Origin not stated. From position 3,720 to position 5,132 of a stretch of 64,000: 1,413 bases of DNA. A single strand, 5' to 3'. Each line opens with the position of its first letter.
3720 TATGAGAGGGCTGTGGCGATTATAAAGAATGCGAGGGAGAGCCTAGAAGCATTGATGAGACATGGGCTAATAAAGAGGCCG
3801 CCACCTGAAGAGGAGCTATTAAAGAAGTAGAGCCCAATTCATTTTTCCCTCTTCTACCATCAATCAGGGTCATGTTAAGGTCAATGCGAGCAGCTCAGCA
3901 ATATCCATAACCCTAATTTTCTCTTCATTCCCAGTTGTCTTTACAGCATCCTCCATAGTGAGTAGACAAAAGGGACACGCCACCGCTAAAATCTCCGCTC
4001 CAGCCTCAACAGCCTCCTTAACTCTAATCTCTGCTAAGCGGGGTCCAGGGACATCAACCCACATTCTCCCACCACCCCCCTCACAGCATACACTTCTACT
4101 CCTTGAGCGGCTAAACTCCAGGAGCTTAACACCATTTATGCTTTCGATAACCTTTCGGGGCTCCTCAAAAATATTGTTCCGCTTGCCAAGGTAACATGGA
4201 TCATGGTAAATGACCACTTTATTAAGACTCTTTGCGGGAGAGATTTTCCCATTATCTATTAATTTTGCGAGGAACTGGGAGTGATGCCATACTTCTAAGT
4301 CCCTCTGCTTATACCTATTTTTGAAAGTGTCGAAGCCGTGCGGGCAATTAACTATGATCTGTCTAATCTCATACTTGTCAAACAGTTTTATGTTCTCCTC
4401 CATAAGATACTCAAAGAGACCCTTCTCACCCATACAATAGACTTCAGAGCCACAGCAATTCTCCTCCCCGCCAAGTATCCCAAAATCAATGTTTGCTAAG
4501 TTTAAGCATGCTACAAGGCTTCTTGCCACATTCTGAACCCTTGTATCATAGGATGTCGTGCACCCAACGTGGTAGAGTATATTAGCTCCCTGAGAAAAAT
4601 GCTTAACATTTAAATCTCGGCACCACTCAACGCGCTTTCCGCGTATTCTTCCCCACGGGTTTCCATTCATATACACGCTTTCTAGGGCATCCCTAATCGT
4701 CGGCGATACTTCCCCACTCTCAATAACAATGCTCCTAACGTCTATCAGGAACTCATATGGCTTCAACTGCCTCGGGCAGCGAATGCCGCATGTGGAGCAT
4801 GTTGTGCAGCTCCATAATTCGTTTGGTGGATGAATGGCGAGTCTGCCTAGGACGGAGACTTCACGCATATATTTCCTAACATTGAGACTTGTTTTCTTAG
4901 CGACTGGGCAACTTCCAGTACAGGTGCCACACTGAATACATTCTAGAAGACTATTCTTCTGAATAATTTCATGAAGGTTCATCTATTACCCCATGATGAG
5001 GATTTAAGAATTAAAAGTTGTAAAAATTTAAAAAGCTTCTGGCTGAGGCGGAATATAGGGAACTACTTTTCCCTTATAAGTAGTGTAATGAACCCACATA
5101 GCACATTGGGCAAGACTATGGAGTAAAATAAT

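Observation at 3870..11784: Redox island combining HdrA, an HdrD-like CCG protein, polyferredoxin, a 4-cluster ferredoxin and EtfAB, with HdrA where FixC normally sits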

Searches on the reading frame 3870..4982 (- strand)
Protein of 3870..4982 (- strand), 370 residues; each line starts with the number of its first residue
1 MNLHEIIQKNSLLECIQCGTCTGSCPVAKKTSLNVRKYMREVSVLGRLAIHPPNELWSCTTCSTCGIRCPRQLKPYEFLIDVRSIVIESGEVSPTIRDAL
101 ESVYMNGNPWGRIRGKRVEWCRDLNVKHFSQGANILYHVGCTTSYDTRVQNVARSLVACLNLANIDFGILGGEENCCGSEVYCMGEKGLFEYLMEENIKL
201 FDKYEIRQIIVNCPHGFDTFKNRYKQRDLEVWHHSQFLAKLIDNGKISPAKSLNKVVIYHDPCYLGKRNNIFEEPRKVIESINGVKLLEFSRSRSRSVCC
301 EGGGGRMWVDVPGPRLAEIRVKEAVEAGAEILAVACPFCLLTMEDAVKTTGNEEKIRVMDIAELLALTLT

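Call 3: search_protein_families(library=pfam, proteins=[window:3870-4982:-])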
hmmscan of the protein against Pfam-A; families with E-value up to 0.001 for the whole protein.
window:3870-4982:- (370 aa): 6 families
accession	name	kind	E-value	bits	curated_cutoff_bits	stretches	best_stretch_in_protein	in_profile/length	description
PF02754.22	CCG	-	4.6e-26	91.2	20.6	2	257-343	1-84/85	Cysteine-rich domain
PF13183.11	Fer4_8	-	6.1e-11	43.1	27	1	12-72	2-67/68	4Fe-4S dicluster domain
PF13534.11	Fer4_17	-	3.9e-10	40.6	22.2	1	14-73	1-60/61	4Fe-4S dicluster domain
PF13187.11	Fer4_9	-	5.1e-08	33.3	27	1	14-72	1-50/52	4Fe-4S dicluster domain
PF13237.11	Fer4_10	-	9.8e-06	25.8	25.5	1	14-70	8-53/53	4Fe-4S dicluster domain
PF12838.12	Fer4_7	-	0.00027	21.8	27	1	15-71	2-50/52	4Fe-4S dicluster domain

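Call 4: search_protein_families(library=ncbifam, proteins=[window:3870-4982:-])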
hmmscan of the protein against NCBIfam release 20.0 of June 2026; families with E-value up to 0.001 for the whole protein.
window:3870-4982:- (370 aa): 20 families
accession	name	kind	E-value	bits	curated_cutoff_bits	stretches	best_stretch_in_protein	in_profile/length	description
NF004898.0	PRK06259.1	equivalog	6.7e-49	166.8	385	1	6-366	127-485/488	fumarate reductase (CoM/CoB) subunit TfrB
NF045670.1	quin_L_LdhH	equivalog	9.8e-26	90.2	800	1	130-366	464-706/706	L-lactate dehydrogenase (quinone) large subunit LdhH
TIGR03290.1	CoB_CoM_SS_C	equivalog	2.8e-24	85.7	160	1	14-107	3-96/144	CoB--CoM heterodisulfide reductase subunit C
NF045663.1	diclust_near_Sec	equivalog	5e-19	67.9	530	1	15-343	309-618/759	pyridine nucleotide-disulfide oxidoreductase/dicluster-binding protein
NF008369.0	PRK11168.1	equivalog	8.8e-17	61.1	278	2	120-291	153-330/401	anaerobic glycerol-3-phosphate dehydrogenase subunit C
NF041779.1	hetero_SS_HdrC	equivalog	6.3e-14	51.9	350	1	14-90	32-107/198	ferredoxin:CoB-CoM heterodisulfide reductase subunit HdrC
NF041890.1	hdrC_Methbact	equivalog_domain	7.5e-13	48.5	270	1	8-97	24-112/192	ferredoxin:CoB-CoM heterodisulfide reductase subunit HdrC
NF045724.1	ferredox_TmcB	equivalog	3e-12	45.8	735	1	124-357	177-418/430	electron transfer complex ferredoxin TmcB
NF038018.1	qmoC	equivalog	1.4e-11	44.5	300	1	10-93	15-98/360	quinone-interacting membrane-bound oxidoreductase complex subunit QmoC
TIGR03379.1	glycerol3P_GlpC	equivalog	6.5e-11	41.6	279.9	2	119-287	148-323/397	anaerobic glycerol-3-phosphate dehydrogenase subunit GlpC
NF045796.1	DsrK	equivalog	2.3e-10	39.7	400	1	229-310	297-378/453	sulfate reduction electron transfer complex DsrMKJOP subunit DsrK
NF045711.1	sulf_resp_HmcF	equivalog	8.7e-08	31.4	750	1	226-345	304-427/457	sulfate respiration complex iron-sulfur protein HmcF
TIGR03288.1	CoB_CoM_SS_B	equivalog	9.4e-08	31.7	345.15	1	187-368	78-266/290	CoB--CoM heterodisulfide reductase subunit B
NF004616.0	PRK05950.1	subfamily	2.2e-06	27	228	1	10-88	144-235/238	succinate dehydrogenase iron-sulfur subunit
NF009226.0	PRK12576.1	equivalog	6.7e-06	25.6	344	1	14-112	155-266/317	succinate dehydrogenase/fumarate reductase iron-sulfur subunit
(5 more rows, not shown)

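Call 47: search_solved_structures(query=window:3870-4982:-, max_evalue=0.001, show_alignments=0)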
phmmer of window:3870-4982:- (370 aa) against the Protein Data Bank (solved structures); distinct sequences matched with E-value up to 0.001: 8.
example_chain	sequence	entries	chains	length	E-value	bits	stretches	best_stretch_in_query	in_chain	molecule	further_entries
9ojn_A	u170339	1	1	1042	7.7e-55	189.8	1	51-367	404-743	Iron-sulfur-binding reductase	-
5odc_C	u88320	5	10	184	1.3e-18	70.6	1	10-94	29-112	Heterodisulfide reductase, subunit C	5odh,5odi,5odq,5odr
9sfi_E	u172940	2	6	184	2.5e-18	69.7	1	11-94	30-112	H(2)/formate:CoB-CoM heterodisulfide,ferredoxin reductase subunit C2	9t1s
7bkb_C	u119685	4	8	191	8.6e-17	64.6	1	14-108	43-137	CoB--CoM heterodisulfide reductase subunit C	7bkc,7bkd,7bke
8rvv_C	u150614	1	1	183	1.5e-15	60.5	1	10-97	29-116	H(2):CoB-CoM heterodisulfide,ferredoxin reductase subunit C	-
8rvu_c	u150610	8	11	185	1.6e-15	60.5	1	10-97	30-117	H(2):CoB-CoM heterodisulfide,ferredoxin reductase subunit C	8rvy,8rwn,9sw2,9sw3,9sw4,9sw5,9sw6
8rvv_B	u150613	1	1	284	6.3e-05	25.6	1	223-368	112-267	H(2):CoB-CoM heterodisulfide,ferredoxin reductase subunit B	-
8rvu_b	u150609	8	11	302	7.5e-05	25.3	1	223-368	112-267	H(2):CoB-CoM heterodisulfide,ferredoxin reductase subunit B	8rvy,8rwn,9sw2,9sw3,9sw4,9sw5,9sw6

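Call 50: search_solved_structures(query=window:3870-4982:-, max_evalue=1e-30, show_alignments=1)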
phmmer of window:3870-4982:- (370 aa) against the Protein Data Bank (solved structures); distinct sequences matched with E-value up to 1e-30: 1.
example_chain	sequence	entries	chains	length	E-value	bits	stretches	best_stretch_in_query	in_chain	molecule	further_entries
9ojn_A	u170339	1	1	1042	7.7e-55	189.8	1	51-367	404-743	Iron-sulfur-binding reductase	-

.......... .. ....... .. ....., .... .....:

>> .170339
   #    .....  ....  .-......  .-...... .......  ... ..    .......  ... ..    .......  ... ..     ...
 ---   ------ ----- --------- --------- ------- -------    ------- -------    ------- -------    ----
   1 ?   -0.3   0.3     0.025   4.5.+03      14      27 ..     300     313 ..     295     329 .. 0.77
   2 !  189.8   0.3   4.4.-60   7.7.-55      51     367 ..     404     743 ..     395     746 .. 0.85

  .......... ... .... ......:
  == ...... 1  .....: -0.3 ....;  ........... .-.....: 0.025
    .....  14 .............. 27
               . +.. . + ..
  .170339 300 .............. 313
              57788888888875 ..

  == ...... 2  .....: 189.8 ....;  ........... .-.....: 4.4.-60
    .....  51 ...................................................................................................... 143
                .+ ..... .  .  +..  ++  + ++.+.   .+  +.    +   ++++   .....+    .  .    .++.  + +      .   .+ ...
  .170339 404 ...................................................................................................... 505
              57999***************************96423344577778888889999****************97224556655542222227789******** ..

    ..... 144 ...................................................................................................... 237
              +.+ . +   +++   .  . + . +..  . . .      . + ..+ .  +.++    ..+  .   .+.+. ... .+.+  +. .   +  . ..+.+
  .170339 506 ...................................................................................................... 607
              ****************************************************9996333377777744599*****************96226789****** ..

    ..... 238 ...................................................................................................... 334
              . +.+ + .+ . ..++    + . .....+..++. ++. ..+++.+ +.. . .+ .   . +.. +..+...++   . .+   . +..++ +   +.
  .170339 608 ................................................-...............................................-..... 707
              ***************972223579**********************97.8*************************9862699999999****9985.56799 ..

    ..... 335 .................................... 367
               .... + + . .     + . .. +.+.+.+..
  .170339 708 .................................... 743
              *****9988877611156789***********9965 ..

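Call 60: find_related_loci(query=window:3870-4982:-, collection=metagenome_contigs, flank=10000)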
Query window:3870-4982:- (370 aa) in metagenome_contigs; peptide patterns used: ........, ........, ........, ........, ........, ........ (x = any residue, [..] = any of these).
313 stretches matched a pattern; 218 encode a relative of the query (tblastn E <= 1e-3); the best 80 are kept; 80 distinct loci.
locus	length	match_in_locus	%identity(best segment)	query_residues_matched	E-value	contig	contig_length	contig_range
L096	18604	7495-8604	84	1-370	0e+0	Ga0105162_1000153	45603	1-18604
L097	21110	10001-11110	82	1-370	0e+0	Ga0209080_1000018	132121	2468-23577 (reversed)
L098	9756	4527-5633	75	1-369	0e+0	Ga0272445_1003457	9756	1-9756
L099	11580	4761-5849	75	1-363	0e+0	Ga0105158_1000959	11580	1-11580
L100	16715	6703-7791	74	1-363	0e+0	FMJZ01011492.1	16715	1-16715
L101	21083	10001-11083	75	1-361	0e+0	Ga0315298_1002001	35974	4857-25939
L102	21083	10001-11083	75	1-361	0e+0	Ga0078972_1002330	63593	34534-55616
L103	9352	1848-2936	76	1-363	0e+0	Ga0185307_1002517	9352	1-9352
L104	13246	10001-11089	75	1-363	0e+0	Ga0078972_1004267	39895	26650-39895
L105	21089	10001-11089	74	1-363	0e+0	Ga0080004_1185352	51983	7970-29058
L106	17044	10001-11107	74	1-369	0e+0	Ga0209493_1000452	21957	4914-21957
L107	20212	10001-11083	74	1-361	0e+0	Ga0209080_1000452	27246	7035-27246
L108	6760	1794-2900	74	1-369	0e+0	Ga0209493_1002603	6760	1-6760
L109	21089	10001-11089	75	1-363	0e+0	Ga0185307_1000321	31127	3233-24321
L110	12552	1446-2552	73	1-369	0e+0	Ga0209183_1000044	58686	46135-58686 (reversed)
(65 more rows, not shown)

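Call 81: search_protein_families(library=ncbifam, proteins=[L096:11801-13501:+, L096:13517-15079:+], max_evalue=1e-20)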
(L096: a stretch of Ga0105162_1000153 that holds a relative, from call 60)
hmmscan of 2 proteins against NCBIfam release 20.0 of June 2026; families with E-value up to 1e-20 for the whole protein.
L096:11801-13501:+ (566 aa): 27 families (the best 25 are shown)
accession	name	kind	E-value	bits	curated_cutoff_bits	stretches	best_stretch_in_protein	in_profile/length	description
NF004724.0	PRK06069.1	subfamily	9.3e-278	922.2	826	1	1-566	1-577/577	succinate dehydrogenase/fumarate reductase flavoprotein subunit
TIGR01812.1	sdhA_frdA_Gneg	subfamily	3.9e-244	811.4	567.3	1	7-566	1-568/568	succinate dehydrogenase or fumarate reductase, flavoprotein subunit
NF006686.0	PRK09231.1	equivalog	2.1e-214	713.5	854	1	1-566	1-581/598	fumarate reductase (quinol) flavoprotein subunit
TIGR01176.1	fum_red_Fp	equivalog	1.5e-209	697.5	932.7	1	5-566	3-579/580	fumarate reductase (quinol) flavoprotein subunit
NF004613.0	PRK05945.1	equivalog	1.8e-201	670.7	824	1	5-566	3-575/575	succinate dehydrogenase/fumarate reductase flavoprotein subunit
TIGR01816.1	sdhA_forward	equivalog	3.8e-195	649.4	727.35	1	5-566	2-584/584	succinate dehydrogenase flavoprotein subunit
NF005037.0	PRK06452.1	equivalog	2.9e-177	590.7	862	1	1-566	1-566/566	succinate dehydrogenase flavoprotein subunit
NF042982.1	MFR_Fp_SdhA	equivalog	1.4e-158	529.1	1100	1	5-565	47-612/612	8-methylmenaquinol:fumarate reductase flavoprotein subunit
NF006383.0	PRK08626.1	equivalog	1.1e-156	522.9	663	1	3-561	3-593/657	fumarate reductase flavoprotein subunit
NF004900.0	PRK06263.1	equivalog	2.3e-150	501.8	718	1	4-539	6-533/546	fumarate reductase (CoM/CoB) subunit TfrA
NF005866.0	PRK07803.1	equivalog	7.1e-134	447.3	819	2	2-271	5-291/631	fumarate reductase/succinate dehydrogenase flavoprotein subunit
NF006392.0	PRK08641.1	equivalog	1e-127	427.2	855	1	5-566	3-579/593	succinate dehydrogenase flavoprotein subunit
TIGR00551.1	nadB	equivalog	2.3e-126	422.4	452.75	1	5-527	2-489/489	L-aspartate oxidase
NF005636.0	PRK07395.1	subfamily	2.8e-119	398.9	723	1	4-539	11-546/560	L-aspartate oxidase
NF005867.0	PRK07804.1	equivalog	9e-114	380.7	639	1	4-540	17-529/548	L-aspartate oxidase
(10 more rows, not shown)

L096:13517-15079:+ (520 aa): 14 families
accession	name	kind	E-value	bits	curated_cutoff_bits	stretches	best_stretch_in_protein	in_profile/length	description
NF004898.0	PRK06259.1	equivalog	5.5e-96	322.1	385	1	5-519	1-487/488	fumarate reductase (CoM/CoB) subunit TfrB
NF009226.0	PRK12576.1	equivalog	1.8e-77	260.8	344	1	4-229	6-235/317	succinate dehydrogenase/fumarate reductase iron-sulfur subunit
NF004616.0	PRK05950.1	subfamily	3e-71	239.3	228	1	5-232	3-234/238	succinate dehydrogenase iron-sulfur subunit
TIGR00384.1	dhsB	subfamily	4.5e-70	235.5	88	1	12-227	1-221/222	succinate dehydrogenase and fumarate reductase iron-sulfur protein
NF009051.0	PRK12385.1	equivalog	5.3e-60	202.9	333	1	5-228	4-229/244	succinate dehydrogenase/fumarate reductase iron-sulfur subunit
NF009227.0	PRK12577.1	equivalog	1.1e-52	178.7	349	1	8-230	3-237/330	succinate dehydrogenase/fumarate reductase iron-sulfur subunit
NF042952.1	MFR_FeS_SdhB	equivalog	4.5e-40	137.6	600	1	12-236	5-236/320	8-methylmenaquinol:fumarate reductase iron-sulfur subunit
NF009225.0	PRK12575.1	subfamily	1e-38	133.2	443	1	11-232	8-231/235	succinate dehydrogenase/fumarate reductase iron-sulfur subunit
NF010071.0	PRK13552.1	equivalog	6.1e-38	130.5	264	1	6-224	3-228/241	fumarate reductase iron-sulfur subunit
NF006391.0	PRK08640.1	equivalog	1e-31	109.7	244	1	5-226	4-234/254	succinate dehydrogenase iron-sulfur subunit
NF009052.0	PRK12386.1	equivalog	1.3e-27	96.5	256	1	8-218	5-217/255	succinate dehydrogenase/fumarate reductase iron-sulfur subunit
NF045670.1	quin_L_LdhH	equivalog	1.8e-25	89.4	800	1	279-516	466-705/706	L-lactate dehydrogenase (quinone) large subunit LdhH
NF008369.0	PRK11168.1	equivalog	1.7e-22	79.9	278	0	278-450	165-335/401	anaerobic glycerol-3-phosphate dehydrogenase subunit C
NF045724.1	ferredox_TmcB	equivalog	2.4e-22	79.1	735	1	151-508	43-418/430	electron transfer complex ferredoxin TmcB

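Call 83: find_homologous_proteins(query=window:3870-4982:-, max_evalue=1e-15)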
Query window:3870-4982:- (370 aa): 5646 proteins with E <= 1e-15 among 8000 candidates; the best 120 are listed.
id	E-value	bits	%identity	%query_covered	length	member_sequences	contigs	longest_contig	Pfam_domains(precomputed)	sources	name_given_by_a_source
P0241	7.7e-254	860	99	100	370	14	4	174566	PF13534.12,PF02754.22,PF13237.12,PF13183.12,PF13187.12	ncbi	ncbi:MAG: (Fe-S)-binding protein [Candidatus Bathyarchaeia archaeon]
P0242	2.3e-218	743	83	100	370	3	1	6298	PF13534.12,PF02754.22,PF13237.12,PF13183.12,PF13187.12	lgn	-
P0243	8.5e-218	741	83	100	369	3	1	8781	PF13534.12,PF02754.22,PF13237.12,PF13183.12,PF13187.12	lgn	-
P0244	2.2e-212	723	80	100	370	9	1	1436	PF13534.12,PF02754.22,PF13237.12,PF13183.12,PF13187.12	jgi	-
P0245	2.2e-201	687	76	100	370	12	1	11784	PF13534.12,PF02754.22,PF13237.12,PF13183.12,PF13187.12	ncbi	ncbi:MAG: (Fe-S)-binding protein [Candidatus Nezhaarchaeales archaeon]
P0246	2.1e-200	684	75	100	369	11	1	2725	PF13534.12,PF02754.22,PF13237.12,PF13183.12,PF13187.12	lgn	-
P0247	3.6e-200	683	76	100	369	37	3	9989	PF13534.12,PF02754.22,PF13237.12,PF13183.12,PF13187.12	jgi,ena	-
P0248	4.5e-200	683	76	100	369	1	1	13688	PF12838.13,PF13534.12,PF02754.22,PF13237.12,PF13183.12,PF13187.12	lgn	-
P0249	6.5e-200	682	74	100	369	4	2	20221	PF13534.12,PF02754.22,PF13183.12,PF13187.12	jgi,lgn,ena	-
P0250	1.7e-197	674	74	100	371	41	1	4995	PF13534.12,PF02754.22,PF13237.12,PF13183.12,PF13187.12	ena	-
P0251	4.6e-196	669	74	100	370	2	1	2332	PF13534.12,PF02754.22,PF13237.12,PF13183.12,PF13187.12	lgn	-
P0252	5.0e-196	669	73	100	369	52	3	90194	PF13534.12,PF02754.22,PF13183.12,PF13187.12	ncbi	ncbi:MAG: (Fe-S)-binding protein [Candidatus Bathyarchaeia archaeon]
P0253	7.7e-196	669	73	100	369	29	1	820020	PF13534.12,PF02754.22,PF13183.12,PF13187.12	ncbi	ncbi:MAG: (Fe-S)-binding protein [Candidatus Bathyarchaeia archaeon]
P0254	1.7e-195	668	73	100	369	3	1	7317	PF13534.12,PF02754.22,PF13237.12,PF13183.12,PF13187.12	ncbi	-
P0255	4.7e-193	660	72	100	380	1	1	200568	PF13534.12,PF02754.22,PF13237.12,PF13183.12,PF13187.12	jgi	-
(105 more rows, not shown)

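Call 89: predict_structure(alignment_id=A2)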
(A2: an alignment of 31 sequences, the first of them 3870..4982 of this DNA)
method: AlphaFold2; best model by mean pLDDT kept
length: 370 residues; sequences in the alignment: 31
mean_pLDDT: 67.6   pTM: 0.71
mean pLDDT of the five models: 67.6, 67.3, 66.8, 66.4, 64.0
residues with pLDDT >= 90: 118; 70-90: 84; 50-70: 40; < 50: 128
segments of 3 or more residues with pLDDT < 50: 1-87, 93-101, 103-105, 181-187, 294-312
pLDDT, mean of each block of 10 residues (from residue 1): 32 31 35 40 40 34 29 30 44 47 49 62 88 91 74 94 94 72 42 80 92 84 77 95 94 94 69 89 93 50 35 66 95 88 84 96 92
secondary structure, 60 per line:
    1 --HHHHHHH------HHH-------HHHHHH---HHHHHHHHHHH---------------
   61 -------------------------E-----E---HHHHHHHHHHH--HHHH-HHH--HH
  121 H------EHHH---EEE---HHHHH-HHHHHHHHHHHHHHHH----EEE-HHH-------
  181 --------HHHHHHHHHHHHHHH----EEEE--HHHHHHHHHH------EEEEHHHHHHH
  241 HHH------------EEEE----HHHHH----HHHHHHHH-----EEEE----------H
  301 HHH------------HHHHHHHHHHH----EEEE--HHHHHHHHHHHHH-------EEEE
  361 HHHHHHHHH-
elements in order: H3-9 H26-31 H35-45 H96-106 H109-112 E135-137 H141-145 H147-162 E167-169 H189-203 E208-211 H214-223 E230-233 H234-243 E256-259 H264-268 H273-280 E286-289 H300-303 H316-326 E331-334 H337-349 E357-360 H361-369

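Call 91: fold_search(model_id=the predicted structure, library=pdb)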
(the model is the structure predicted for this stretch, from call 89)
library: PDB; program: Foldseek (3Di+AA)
matches with E <= 10: 961; with E <= 0.001: 29
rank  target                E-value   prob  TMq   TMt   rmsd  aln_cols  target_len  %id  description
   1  9ojn                  5.8e-19  1.00  0.62  0.32   3.7       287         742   32  Structure of Mycobacterium smegmatis EtfD (released 2025-05-21)
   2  9a6l_A                3.1e-10  1.00  0.49  0.73   4.5       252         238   20  Integrative model of LUTA-LUTB by crosslinking MS and deep learning (released 2024-09-18)
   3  8rwn_B                9.6e-08  1.00  0.48  0.60   5.4       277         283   21  CryoEM structure of the Hdr(ABC)2 subunits of the Elp-Hdr complex of Methanothermobacter marburgensis (released 2025-05-14)
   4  7bkb_B                1.7e-07  1.00  0.48  0.59   4.5       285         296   17  Formate dehydrogenase - heterodisulfide reductase - formylmethanofuran dehydrogenase complex from Methanospirillum hun (released 2021-09-29)
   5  8rvy_B                3.7e-07  1.00  0.47  0.58   5.5       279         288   19  CryoEM structure of the Elp-Hdr complex of Methanothermobacter marburgensis state 1 (composite structure) (released 2025-05-14)
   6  5odc_B                5.1e-07  1.00  0.49  0.60   4.5       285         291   15  Heterodisulfide reductase / [NiFe]-hydrogenase complex from Methanothermococcus thermolithotrophicus at 2.3 A resoluti (released 2017-08-30)
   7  8rvu_B                5.1e-07  1.00  0.48  0.60   5.1       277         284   21  CryoEM structure of the Elp-Hdr complex of Methanothermobacter marburgensis state 2 (composite structure) (released 2025-05-14)
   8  8rvy_b                4.0e-06  1.00  0.48  0.60   5.2       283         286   20  CryoEM structure of the Elp-Hdr complex of Methanothermobacter marburgensis state 1 (composite structure) (released 2025-05-14)
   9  5hj7_B                4.7e-05  1.00  0.29  0.37   8.1       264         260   12  Glutamate Racemase Mycobacterium tuberculosis (MurI) with bound D-glutamate, 2.3 Angstrom resolution, X-ray diffractio (released 2016-05-25)
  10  2gzm_B                1.3e-04  1.00  0.28  0.35   9.6       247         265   12  Crystal Structure of the Glutamate Racemase from Bacillus anthracis (released 2007-05-29)
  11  5hj7_A                1.4e-04  1.00  0.27  0.35   8.6       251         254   11  Glutamate Racemase Mycobacterium tuberculosis (MurI) with bound D-glutamate, 2.3 Angstrom resolution, X-ray diffractio (released 2016-05-25)
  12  2gzm_A                1.8e-04  1.00  0.28  0.35   9.6       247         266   11  Crystal Structure of the Glutamate Racemase from Bacillus anthracis (released 2007-05-29)
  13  2ohg                  2.1e-04  1.00  0.25  0.32  10.1       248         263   10  Structural Basis for Glutamte Racemase Inhibition (released 2007-09-25)
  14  1b73                  2.4e-04  1.00  0.28  0.36   8.3       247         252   15  GLUTAMATE RACEMASE FROM AQUIFEX PYROPHILUS (released 1999-01-28)
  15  3s81_C                2.5e-04  1.00  0.29  0.39   8.6       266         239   11  Crystal Structure of Putative Aspartate Racemase from Salmonella Typhimurium (released 2011-06-15)
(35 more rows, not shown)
